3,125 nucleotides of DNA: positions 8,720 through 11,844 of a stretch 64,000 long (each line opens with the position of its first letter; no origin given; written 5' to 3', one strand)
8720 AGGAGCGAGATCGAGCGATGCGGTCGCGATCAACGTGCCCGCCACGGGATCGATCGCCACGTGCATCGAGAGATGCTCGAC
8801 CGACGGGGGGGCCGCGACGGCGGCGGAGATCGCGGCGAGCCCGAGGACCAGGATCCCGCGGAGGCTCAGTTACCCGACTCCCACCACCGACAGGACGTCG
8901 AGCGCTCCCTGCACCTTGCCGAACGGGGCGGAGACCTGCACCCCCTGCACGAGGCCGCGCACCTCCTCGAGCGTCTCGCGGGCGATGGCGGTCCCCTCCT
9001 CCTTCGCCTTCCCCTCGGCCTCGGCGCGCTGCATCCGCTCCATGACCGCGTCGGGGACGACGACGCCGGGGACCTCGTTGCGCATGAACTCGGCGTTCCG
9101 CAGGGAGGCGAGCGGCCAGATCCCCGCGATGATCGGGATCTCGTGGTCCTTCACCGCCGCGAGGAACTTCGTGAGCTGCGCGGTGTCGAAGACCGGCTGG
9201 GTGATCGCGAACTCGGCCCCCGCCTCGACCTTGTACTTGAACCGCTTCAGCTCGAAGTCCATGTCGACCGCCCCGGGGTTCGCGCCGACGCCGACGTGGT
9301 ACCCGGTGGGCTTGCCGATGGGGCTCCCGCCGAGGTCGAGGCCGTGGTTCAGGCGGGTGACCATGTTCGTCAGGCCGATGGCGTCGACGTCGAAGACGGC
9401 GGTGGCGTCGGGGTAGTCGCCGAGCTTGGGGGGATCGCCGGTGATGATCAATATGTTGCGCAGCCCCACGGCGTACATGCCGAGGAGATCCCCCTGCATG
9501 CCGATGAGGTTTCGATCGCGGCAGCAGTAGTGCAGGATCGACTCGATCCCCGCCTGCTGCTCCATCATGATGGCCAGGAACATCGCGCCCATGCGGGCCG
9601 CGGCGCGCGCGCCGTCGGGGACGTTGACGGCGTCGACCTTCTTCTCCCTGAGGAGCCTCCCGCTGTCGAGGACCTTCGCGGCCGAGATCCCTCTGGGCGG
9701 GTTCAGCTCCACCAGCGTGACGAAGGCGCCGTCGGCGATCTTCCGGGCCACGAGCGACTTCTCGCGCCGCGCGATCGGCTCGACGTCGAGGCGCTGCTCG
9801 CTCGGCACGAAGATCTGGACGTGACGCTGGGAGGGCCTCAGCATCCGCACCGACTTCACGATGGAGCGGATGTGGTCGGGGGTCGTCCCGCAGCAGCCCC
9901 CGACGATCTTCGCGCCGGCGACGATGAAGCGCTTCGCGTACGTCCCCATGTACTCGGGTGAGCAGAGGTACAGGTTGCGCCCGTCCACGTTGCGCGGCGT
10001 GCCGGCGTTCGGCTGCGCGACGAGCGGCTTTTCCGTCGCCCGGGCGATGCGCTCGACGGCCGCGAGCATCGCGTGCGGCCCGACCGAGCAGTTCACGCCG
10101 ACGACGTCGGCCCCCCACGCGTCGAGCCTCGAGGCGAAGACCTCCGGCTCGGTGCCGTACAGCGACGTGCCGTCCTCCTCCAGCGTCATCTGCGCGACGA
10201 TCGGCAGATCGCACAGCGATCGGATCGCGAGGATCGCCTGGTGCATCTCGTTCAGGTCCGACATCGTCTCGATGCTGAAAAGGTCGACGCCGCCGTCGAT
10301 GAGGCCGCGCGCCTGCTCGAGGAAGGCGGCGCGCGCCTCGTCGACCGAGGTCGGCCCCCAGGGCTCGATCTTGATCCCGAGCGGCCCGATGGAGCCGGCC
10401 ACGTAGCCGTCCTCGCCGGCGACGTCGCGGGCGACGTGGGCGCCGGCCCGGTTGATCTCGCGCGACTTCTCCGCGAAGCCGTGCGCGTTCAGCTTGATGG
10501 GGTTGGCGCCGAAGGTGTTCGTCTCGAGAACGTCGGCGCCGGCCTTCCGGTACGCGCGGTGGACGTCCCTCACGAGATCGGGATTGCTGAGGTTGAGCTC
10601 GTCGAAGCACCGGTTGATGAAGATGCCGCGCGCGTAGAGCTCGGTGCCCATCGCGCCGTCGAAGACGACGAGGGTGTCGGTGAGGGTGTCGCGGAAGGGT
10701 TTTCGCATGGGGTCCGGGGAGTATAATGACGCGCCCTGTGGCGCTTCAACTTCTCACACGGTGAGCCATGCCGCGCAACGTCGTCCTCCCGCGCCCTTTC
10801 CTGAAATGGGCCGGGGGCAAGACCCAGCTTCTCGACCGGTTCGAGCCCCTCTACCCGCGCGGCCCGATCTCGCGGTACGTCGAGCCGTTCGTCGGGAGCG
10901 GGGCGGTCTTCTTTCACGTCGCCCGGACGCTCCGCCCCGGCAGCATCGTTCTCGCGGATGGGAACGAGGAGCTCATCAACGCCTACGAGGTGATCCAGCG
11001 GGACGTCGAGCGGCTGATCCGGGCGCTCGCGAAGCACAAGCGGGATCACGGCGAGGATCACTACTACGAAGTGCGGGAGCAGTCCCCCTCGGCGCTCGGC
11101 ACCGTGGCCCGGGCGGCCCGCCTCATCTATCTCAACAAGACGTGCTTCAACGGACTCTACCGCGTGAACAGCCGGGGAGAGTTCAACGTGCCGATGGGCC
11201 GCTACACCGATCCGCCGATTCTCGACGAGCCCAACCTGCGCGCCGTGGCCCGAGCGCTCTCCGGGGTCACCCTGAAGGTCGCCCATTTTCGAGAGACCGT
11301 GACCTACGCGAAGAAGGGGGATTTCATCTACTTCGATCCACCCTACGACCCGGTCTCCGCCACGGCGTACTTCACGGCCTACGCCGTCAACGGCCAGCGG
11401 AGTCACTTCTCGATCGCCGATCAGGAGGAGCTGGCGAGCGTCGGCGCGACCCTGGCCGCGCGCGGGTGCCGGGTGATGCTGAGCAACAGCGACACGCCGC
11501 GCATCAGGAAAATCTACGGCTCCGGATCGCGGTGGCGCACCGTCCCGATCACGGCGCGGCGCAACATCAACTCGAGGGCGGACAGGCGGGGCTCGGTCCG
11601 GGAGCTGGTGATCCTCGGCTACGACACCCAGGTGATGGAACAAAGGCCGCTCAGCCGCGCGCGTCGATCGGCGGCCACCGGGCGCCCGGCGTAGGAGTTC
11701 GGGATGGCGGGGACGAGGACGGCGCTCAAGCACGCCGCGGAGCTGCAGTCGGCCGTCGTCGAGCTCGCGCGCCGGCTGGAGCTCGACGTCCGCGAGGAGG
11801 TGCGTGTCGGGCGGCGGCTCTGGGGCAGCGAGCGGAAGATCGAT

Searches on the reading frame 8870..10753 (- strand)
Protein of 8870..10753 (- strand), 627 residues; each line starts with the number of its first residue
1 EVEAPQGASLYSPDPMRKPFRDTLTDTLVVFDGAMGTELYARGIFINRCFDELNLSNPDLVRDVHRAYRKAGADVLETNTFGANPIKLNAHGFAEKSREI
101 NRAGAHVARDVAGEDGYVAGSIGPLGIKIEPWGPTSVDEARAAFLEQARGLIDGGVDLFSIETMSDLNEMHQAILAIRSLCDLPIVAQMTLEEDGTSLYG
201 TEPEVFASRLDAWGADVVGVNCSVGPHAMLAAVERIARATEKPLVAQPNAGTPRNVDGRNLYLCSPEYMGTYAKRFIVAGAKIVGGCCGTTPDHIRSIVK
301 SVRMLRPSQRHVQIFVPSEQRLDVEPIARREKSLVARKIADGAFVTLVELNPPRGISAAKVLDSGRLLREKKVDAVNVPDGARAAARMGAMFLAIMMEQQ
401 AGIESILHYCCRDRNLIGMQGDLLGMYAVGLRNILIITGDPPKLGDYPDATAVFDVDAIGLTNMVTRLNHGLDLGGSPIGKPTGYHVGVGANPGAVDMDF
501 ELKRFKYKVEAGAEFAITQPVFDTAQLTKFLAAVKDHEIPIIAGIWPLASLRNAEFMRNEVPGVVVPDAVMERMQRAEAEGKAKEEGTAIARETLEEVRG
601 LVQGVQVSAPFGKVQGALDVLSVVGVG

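Call 71: search_protein_families(library=pfam, proteins=[window:8870-10753:-], max_evalue=0.0001)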
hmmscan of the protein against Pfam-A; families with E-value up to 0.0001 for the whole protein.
window:8870-10753:- (627 aa): 2 families
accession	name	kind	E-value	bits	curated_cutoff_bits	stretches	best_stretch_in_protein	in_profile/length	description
PF02574.22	S-methyl_trans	-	1.1e-73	249.1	22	1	29-301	1-282/283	Homocysteine S-methyltransferase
PF02219.23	MTHFR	-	3.2e-35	122.3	24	1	337-597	4-259/287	Methylenetetrahydrofolate reductase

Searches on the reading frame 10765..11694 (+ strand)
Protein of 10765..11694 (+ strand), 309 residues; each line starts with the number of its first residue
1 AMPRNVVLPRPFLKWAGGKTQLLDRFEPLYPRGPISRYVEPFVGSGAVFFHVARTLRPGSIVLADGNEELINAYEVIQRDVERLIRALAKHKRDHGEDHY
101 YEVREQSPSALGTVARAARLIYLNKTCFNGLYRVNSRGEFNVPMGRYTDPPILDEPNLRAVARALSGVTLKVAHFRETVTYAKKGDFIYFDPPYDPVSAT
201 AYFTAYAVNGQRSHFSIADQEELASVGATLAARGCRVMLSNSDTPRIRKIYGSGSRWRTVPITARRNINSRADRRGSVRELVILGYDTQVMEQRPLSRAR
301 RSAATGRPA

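Call 71: search_protein_families(library=pfam, proteins=[window:10765-11694:+], max_evalue=0.0001)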
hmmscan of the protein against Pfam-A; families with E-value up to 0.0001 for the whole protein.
window:10765-11694:+ (309 aa): 1 family
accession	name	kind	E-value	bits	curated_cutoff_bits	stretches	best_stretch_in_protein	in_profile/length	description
PF02086.21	MethyltransfD12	-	7.4e-55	186.8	22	1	15-255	1-242/253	D12 class N6 adenine-specific DNA methyltransferase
